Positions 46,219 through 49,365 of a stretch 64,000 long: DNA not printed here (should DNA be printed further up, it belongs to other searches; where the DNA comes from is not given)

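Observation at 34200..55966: Nine-gene, translationally coupled operon of exported haem, beta-propeller and FG-GAP/TPR proteins, bracketed by a Cache kinase and a sigma54 regulator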

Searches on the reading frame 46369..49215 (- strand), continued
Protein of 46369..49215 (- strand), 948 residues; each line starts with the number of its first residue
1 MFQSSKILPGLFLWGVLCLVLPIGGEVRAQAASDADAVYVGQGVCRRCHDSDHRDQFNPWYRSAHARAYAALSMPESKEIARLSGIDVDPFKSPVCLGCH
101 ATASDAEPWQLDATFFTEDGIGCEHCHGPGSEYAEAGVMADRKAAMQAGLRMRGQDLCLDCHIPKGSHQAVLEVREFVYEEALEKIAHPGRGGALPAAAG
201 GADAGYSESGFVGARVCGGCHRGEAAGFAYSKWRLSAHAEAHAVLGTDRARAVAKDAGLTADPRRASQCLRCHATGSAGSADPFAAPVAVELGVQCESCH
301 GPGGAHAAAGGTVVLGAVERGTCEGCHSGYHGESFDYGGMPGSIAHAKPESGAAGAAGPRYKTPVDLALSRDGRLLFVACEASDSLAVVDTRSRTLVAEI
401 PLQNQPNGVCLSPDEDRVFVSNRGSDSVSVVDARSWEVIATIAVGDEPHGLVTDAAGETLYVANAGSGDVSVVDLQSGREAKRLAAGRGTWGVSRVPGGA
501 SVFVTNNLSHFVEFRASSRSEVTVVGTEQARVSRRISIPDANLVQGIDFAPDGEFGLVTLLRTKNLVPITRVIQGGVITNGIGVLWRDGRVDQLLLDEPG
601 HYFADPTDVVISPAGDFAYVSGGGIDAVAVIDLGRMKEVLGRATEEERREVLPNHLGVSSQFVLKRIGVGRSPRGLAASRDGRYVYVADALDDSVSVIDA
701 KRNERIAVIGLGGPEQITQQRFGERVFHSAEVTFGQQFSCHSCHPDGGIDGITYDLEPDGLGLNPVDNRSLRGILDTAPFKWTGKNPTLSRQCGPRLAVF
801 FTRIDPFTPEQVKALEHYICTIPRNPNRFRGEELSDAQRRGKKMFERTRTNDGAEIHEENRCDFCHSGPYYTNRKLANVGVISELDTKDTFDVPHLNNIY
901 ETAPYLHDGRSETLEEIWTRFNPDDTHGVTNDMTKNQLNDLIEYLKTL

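Call 14: find_encoding_contigs(protein=P0001, flank=10000, max_places=3)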
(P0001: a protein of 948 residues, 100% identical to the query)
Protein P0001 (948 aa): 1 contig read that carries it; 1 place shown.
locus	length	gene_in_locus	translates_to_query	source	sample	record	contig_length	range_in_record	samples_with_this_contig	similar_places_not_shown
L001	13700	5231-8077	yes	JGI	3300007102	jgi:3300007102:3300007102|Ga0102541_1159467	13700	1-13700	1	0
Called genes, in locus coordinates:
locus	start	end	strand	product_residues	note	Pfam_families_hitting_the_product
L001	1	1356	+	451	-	?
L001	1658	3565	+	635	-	PF26549:Tricorn_N (faint), PF18582:HZS_alpha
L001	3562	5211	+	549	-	PF01839:FG-GAP (faint), PF13517:FG-GAP_3, PF07593:UnbV_ASPIC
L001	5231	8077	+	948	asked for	PF14522:Cytochrome_C7 (faint), PF22113:Mtrc-MtrF_II-IV_dom (faint), PF13435:Cytochrome_C554, PF08450:SGL (faint), PF01436:NHL (faint), PF02239:Cytochrom_D1 (faint), PF25174:Beta-prop_THOC3 (weak), PF10282:Lactonase (weak), +1 more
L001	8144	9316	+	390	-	PF07494:Reg_prop (faint)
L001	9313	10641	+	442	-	PF13458:Peripla_BP_6, PF13433:Peripla_BP_5 (faint), PF01094:ANF_receptor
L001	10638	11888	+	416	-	PF13458:Peripla_BP_6, PF01094:ANF_receptor (weak)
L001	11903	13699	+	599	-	?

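Call 17: find_encoding_contigs(protein=P0028, flank=10000, max_places=2)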
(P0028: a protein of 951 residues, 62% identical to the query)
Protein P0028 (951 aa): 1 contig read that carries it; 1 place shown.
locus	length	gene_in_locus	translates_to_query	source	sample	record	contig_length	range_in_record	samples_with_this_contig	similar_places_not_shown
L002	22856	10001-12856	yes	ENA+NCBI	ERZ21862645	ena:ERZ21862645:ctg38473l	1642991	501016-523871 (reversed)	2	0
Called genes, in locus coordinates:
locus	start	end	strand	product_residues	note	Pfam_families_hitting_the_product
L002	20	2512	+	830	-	PF13458:Peripla_BP_6, PF01094:ANF_receptor, PF13433:Peripla_BP_5, PF13458:Peripla_BP_6, PF01094:ANF_receptor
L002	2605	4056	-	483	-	PF00884:Sulfatase, PF01663:Phosphodiest (faint), PF16347:SGSH_C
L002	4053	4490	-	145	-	PF00254:FKBP_C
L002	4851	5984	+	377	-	PF01042:Ribonuc_L-PSP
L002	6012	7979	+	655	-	PF26549:Tricorn_N (faint), PF18582:HZS_alpha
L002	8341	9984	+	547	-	PF01839:FG-GAP (faint), PF13517:FG-GAP_3, PF07593:UnbV_ASPIC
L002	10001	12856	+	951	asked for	PF02085:Cytochrom_CIII (faint), PF14522:Cytochrome_C7 (faint), PF09699:Paired_CXXCH_1 (faint), PF13435:Cytochrome_C554, PF22113:Mtrc-MtrF_II-IV_dom (weak), PF13435:Cytochrome_C554, PF10282:Lactonase, PF25174:Beta-prop_THOC3 (weak), +4 more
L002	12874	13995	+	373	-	PF07494:Reg_prop (faint)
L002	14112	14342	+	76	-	-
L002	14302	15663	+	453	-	PF13458:Peripla_BP_6, PF13433:Peripla_BP_5, PF01094:ANF_receptor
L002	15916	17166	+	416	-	PF13458:Peripla_BP_6, PF01094:ANF_receptor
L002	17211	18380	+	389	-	PF04055:Radical_SAM, PF06968:BATS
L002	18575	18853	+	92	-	PF09413:DUF2007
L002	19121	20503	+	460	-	PF01408:GFO_IDH_MocA, PF22725:GFO_IDH_MocA_C3 (faint), PF19051:GFO_IDH_MocA_C2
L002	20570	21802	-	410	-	PF10396:TrmE_N, PF12631:MnmE_helical, PF00009:GTP_EFTU (weak), PF00350:Dynamin_N (faint), PF01926:MMR_HSR1, PF02421:FeoB_N, PF04548:AIG1 (weak)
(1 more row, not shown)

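Call 18: find_encoding_contigs(protein=P0089, flank=10000, max_places=2)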
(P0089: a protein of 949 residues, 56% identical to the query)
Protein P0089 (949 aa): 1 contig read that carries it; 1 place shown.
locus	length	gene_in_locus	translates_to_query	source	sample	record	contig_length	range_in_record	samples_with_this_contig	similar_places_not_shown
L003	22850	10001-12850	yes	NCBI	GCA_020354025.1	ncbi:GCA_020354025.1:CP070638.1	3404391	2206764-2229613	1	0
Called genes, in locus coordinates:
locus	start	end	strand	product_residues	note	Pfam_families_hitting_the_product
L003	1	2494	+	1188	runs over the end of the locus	PF14559:TPR_19 (weak), PF00515:TPR_1 (weak), PF07719:TPR_2 (weak), PF09295:ChAPs (weak), PF13414:TPR_11 (weak), PF23914:TPR_CcmH_CycH (weak), PF13517:FG-GAP_3, PF07593:UnbV_ASPIC, +10 more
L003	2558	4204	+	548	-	PF13517:FG-GAP_3, PF07593:UnbV_ASPIC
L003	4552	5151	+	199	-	PF01042:Ribonuc_L-PSP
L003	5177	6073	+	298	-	PF00793:DAHP_synth_1, PF03102:NeuB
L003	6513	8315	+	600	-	PF18582:HZS_alpha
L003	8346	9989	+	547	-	PF01839:FG-GAP (faint), PF13517:FG-GAP_3, PF07593:UnbV_ASPIC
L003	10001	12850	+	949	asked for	PF14522:Cytochrome_C7 (faint), PF22113:Mtrc-MtrF_II-IV_dom (faint), PF09699:Paired_CXXCH_1 (faint), PF13435:Cytochrome_C554, PF13447:Multi-haem_cyto (faint), PF13435:Cytochrome_C554, PF10282:Lactonase (weak), PF21783:YNCE (weak), +3 more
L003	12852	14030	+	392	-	-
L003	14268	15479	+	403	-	PF13433:Peripla_BP_5 (faint), PF13458:Peripla_BP_6, PF01094:ANF_receptor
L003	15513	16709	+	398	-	PF13458:Peripla_BP_6, PF01094:ANF_receptor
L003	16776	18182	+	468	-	PF01408:GFO_IDH_MocA, PF19051:GFO_IDH_MocA_C2 (faint)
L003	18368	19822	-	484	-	PF01408:GFO_IDH_MocA, PF02894:GFO_IDH_MocA_C (faint), PF19051:GFO_IDH_MocA_C2, PF22725:GFO_IDH_MocA_C3 (weak)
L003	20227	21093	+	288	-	PF01522:Polysacc_deac_1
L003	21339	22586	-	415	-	PF13432:TPR_16 (weak), PF13424:TPR_12, PF13414:TPR_11 (weak), PF13429:TPR_15 (weak), PF14559:TPR_19 (weak), PF13181:TPR_8 (weak), PF23914:TPR_CcmH_CycH, PF13432:TPR_16 (weak), +16 more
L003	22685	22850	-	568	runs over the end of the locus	PF01839:FG-GAP (faint), PF13517:FG-GAP_3, PF07593:UnbV_ASPIC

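Call 19: find_encoding_contigs(protein=P0003, flank=10000, max_places=2)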
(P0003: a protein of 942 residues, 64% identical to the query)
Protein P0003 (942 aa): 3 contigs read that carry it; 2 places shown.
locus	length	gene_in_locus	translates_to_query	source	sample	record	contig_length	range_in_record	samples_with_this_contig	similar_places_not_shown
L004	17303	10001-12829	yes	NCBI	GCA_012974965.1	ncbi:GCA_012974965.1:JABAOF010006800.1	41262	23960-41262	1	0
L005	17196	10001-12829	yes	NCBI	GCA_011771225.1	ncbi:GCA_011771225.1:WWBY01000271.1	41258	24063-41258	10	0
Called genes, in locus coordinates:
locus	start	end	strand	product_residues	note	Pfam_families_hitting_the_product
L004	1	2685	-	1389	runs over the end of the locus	PF00149:Metallophos, PF25172:Beta-prop_WDR3_2nd, PF25171:Beta-prop_WDR36-Utp21_1st, PF23381:Beta-prop_IFT122_1st, PF24105:Beta-prop_CAF1B_HIR1, PF24796:WDR55, PF24805:EIF3I, PF24807:WD40_CDC20-Fz, +75 more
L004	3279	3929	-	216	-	-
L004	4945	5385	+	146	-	-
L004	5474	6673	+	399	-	PF01042:Ribonuc_L-PSP (faint), PF21168:FkbO_Hyg5-like_N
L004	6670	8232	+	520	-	PF26549:Tricorn_N (faint), PF18582:HZS_alpha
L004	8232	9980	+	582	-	PF01839:FG-GAP (faint), PF13517:FG-GAP_3, PF07593:UnbV_ASPIC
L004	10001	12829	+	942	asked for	PF14522:Cytochrome_C7 (faint), PF14537:Cytochrom_c3_2 (faint), PF09699:Paired_CXXCH_1 (faint), PF13435:Cytochrome_C554, PF02239:Cytochrom_D1 (faint), PF25174:Beta-prop_THOC3, PF10282:Lactonase (weak), PF21783:YNCE (weak), +2 more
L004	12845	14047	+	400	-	PF07494:Reg_prop (faint)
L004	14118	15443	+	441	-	PF13458:Peripla_BP_6, PF13433:Peripla_BP_5 (faint), PF01094:ANF_receptor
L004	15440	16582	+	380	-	PF13458:Peripla_BP_6, PF01094:ANF_receptor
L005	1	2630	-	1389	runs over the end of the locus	PF00149:Metallophos, PF25172:Beta-prop_WDR3_2nd, PF25171:Beta-prop_WDR36-Utp21_1st, PF23381:Beta-prop_IFT122_1st, PF24105:Beta-prop_CAF1B_HIR1, PF24796:WDR55, PF24805:EIF3I, PF24807:WD40_CDC20-Fz, +75 more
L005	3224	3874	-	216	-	-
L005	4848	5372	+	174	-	-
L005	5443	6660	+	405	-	PF01042:Ribonuc_L-PSP (faint), PF21168:FkbO_Hyg5-like_N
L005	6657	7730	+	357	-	-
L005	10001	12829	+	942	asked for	PF14522:Cytochrome_C7 (faint), PF14537:Cytochrom_c3_2 (faint), PF09699:Paired_CXXCH_1 (faint), PF13435:Cytochrome_C554, PF02239:Cytochrom_D1 (faint), PF25174:Beta-prop_THOC3, PF10282:Lactonase (weak), PF21783:YNCE (weak), +2 more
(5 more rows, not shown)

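Call 31: find_related_loci(query=A1, collection=genome_contigs, flank=10000)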
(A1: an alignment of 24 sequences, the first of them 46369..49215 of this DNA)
Query A1 (948 aa) in genome_contigs; peptide patterns used: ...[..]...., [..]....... (x = any residue, [..] = any of these).
443 stretches matched a pattern; 418 encode a relative of the query (tblastn E <= 1e-3); the best 80 are kept; 80 distinct loci.
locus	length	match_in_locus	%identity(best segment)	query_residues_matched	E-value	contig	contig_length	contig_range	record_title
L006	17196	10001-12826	64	1-948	0e+0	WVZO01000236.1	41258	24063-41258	MAG: Candidatus Aminicenantes bacterium isolate CS4-C025 C_merged_R1_(paired)_contig_95865, whole genome shotgun sequenc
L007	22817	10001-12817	64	16-948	0e+0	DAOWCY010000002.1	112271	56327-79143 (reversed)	MAG TPA_asm: Candidatus Aminicenantes bacterium isolate CSMAG_1899 CSMAG_1899_k141_5907301_length_112271_cov_13.9443, wh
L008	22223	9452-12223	64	25-948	0e+0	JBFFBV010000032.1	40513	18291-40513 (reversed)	MAG: Candidatus Sulfomarinibacter sp. isolate Mix_mud12.2021.10.15 k141_1306179_length_40513_cov_10.5448, whole genome s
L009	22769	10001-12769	64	27-948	0e+0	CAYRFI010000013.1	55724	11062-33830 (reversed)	MAG TPA_asm: uncultured Thermoanaerobaculia bacterium isolate SRP214966_co6_200 genome assembly, contig: NODE_249_length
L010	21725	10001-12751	66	38-948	0e+0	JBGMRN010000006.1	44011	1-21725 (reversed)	MAG: Thermoanaerobaculales bacterium isolate N04_metabat2_bin.17 NODE_98_length_44011_cov_9.550824, whole genome shotgun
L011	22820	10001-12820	60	10-948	0e+0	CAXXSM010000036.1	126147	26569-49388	MAG: bacterium isolate 04c6e7c0-51ca-4241-8bf9-7f12ca1f9b1d genome assembly, contig: contig_36, whole genome shotgun seq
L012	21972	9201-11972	61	35-948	0e+0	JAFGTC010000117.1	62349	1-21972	MAG: Candidatus Omnitrophota bacterium isolate Zod_Metabat.949 k87_6013736, whole genome shotgun sequence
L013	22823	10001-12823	61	12-948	0e+0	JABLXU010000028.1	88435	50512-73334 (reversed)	MAG: Candidatus Omnitrophota bacterium isolate Ch114 contig28, whole genome shotgun sequence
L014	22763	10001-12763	60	32-948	0e+0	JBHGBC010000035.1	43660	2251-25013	MAG: bacterium isolate SBS.BIN.52 SBSBIN52_contig_35, whole genome shotgun sequence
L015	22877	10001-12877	56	10-948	0e+0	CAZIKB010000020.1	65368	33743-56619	MAG TPA_asm: uncultured Cytophagia bacterium isolate binchicken_co121_9 genome assembly, contig: NODE_128_length_65368_c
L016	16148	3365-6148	59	31-948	0e+0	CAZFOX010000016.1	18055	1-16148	MAG TPA_asm: uncultured bacterium isolate SRP278314_co1_145 genome assembly, contig: NODE_3877_length_18055_cov_4.166667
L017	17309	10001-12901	57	1-948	0e+0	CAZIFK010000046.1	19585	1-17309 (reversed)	MAG TPA_asm: uncultured bacterium isolate binchicken_co62_21 genome assembly, contig: NODE_924_length_19585_cov_11.00158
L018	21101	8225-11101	56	10-948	0e+0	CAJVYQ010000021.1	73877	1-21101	MAG TPA_asm: uncultured Deferribacteres bacterium isolate DRR093004_bin.37_MetaBAT_v2.12.1_MAG genome assembly, contig:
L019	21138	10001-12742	63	36-948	0e+0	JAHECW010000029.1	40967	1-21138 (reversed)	MAG: Acidobacteria bacterium isolate Ww181 NODE_1478_length_40967_cov_3.660873, whole genome shotgun sequence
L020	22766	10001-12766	57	36-948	0e+0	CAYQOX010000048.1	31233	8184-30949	MAG TPA_asm: uncultured bacterium isolate SRP141376_co2_274 genome assembly, contig: NODE_3157_length_31233_cov_8.339278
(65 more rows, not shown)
